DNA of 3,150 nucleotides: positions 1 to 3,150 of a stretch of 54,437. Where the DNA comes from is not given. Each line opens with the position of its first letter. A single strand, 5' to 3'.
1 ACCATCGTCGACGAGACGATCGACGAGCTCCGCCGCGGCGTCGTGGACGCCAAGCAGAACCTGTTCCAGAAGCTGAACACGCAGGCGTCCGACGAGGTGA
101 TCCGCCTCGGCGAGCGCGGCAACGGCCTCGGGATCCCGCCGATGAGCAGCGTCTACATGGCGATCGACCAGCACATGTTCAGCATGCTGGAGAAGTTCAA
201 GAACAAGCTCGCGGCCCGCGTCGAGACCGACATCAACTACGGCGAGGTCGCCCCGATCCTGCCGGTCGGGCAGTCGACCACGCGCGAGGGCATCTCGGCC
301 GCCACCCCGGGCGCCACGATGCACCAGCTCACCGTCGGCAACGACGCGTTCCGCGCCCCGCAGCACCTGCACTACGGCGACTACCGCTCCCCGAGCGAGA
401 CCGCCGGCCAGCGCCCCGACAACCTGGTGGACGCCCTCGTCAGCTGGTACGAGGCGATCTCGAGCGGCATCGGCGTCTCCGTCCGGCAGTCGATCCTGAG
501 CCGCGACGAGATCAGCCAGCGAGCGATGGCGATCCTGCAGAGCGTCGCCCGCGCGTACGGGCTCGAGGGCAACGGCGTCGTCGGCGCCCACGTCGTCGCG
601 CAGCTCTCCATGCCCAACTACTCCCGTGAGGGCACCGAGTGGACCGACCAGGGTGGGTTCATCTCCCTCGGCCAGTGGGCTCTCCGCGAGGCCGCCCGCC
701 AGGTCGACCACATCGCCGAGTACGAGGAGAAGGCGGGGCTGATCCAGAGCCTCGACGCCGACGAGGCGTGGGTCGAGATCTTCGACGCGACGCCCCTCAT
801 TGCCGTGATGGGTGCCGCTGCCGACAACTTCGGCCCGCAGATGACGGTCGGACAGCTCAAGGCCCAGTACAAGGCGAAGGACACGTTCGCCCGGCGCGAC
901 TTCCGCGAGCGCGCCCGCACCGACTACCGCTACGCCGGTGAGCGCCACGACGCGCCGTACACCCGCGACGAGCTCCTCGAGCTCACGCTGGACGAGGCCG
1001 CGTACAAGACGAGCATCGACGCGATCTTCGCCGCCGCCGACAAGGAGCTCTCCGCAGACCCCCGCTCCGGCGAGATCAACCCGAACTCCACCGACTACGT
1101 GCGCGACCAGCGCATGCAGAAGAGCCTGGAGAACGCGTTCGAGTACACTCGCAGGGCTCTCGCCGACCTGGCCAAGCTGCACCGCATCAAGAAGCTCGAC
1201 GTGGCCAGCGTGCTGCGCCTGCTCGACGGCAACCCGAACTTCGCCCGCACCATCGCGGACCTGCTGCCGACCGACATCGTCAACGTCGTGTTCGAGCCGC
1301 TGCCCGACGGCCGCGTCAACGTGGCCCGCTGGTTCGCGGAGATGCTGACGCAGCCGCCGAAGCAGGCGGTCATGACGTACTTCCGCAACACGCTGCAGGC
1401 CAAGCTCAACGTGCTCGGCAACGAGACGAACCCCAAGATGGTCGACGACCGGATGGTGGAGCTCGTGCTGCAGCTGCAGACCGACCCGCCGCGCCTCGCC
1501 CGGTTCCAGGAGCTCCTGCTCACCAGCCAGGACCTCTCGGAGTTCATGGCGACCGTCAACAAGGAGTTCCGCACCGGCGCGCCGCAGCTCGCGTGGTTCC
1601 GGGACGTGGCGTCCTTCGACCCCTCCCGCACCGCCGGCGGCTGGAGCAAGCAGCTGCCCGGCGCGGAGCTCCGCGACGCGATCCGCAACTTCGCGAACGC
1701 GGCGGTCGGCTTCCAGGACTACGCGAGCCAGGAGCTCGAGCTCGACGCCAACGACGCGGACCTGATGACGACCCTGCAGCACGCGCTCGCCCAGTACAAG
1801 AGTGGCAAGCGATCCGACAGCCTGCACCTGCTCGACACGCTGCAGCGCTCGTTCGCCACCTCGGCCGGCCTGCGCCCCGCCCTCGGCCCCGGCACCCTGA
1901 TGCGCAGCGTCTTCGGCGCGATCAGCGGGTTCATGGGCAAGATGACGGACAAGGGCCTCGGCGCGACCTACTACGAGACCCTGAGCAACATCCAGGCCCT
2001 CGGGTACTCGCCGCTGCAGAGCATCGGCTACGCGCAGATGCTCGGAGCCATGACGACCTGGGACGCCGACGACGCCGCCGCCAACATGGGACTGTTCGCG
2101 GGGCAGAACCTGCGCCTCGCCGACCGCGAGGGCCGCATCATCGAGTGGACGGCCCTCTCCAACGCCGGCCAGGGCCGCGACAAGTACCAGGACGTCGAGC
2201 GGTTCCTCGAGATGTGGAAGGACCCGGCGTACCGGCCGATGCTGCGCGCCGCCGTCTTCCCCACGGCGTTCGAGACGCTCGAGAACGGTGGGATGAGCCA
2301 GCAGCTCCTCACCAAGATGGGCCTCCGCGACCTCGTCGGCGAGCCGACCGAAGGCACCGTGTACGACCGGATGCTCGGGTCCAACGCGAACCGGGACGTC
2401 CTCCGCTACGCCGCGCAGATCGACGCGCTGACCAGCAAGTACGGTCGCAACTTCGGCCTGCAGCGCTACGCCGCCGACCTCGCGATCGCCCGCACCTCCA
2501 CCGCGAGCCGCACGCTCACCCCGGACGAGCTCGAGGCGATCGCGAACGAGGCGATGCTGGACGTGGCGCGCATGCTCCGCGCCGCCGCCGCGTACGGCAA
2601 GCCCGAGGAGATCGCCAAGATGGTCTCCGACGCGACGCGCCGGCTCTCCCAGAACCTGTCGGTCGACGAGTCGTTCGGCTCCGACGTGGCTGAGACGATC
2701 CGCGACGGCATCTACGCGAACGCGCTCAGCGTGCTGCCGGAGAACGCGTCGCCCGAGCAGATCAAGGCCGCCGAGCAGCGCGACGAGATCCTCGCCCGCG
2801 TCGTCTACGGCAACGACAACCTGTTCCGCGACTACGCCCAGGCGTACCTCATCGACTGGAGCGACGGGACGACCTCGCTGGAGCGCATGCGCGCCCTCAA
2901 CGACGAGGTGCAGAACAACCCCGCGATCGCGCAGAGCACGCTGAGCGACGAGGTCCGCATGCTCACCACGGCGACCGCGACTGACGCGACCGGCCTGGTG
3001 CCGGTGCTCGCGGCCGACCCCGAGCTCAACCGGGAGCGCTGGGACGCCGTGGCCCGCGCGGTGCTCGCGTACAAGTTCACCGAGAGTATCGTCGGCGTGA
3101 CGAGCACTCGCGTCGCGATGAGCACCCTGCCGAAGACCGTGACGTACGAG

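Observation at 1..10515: Single 13.27-kb gene (4,422 aa) spanning the assembly junction, about 24 percent of the genome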

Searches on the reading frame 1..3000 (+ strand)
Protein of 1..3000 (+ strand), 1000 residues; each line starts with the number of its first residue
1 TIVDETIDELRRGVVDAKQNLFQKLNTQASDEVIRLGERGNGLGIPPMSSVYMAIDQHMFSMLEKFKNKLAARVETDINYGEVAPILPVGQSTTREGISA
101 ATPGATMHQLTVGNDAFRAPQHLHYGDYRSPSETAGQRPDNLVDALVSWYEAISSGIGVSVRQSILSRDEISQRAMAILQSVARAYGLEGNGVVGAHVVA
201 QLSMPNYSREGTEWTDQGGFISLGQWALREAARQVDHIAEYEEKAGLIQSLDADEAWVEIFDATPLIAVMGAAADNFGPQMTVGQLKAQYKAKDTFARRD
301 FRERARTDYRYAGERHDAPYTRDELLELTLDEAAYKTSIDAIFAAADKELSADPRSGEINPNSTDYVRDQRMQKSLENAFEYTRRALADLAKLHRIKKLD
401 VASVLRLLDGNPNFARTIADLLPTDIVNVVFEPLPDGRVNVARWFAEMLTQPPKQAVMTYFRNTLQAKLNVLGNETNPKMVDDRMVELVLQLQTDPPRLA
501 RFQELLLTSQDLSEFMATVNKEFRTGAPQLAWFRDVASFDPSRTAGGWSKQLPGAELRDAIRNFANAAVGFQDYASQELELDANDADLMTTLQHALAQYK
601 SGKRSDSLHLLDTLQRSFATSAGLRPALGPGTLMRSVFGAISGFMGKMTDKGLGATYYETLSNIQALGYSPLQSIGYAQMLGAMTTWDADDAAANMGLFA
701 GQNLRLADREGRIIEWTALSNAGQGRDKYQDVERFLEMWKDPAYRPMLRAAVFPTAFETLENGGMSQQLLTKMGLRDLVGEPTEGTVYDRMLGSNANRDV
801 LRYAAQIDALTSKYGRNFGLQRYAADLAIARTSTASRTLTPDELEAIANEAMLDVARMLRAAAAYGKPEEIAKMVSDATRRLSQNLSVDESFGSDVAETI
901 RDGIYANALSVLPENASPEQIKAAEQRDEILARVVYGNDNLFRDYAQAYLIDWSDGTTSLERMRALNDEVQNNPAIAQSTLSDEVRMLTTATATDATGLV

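Call 14: search_protein_families(library=phrogs, proteins=[window:1-3000:+], max_evalue=0.1)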
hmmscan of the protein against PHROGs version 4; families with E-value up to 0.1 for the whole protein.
window:1-3000:+ (1000 aa): 0 families
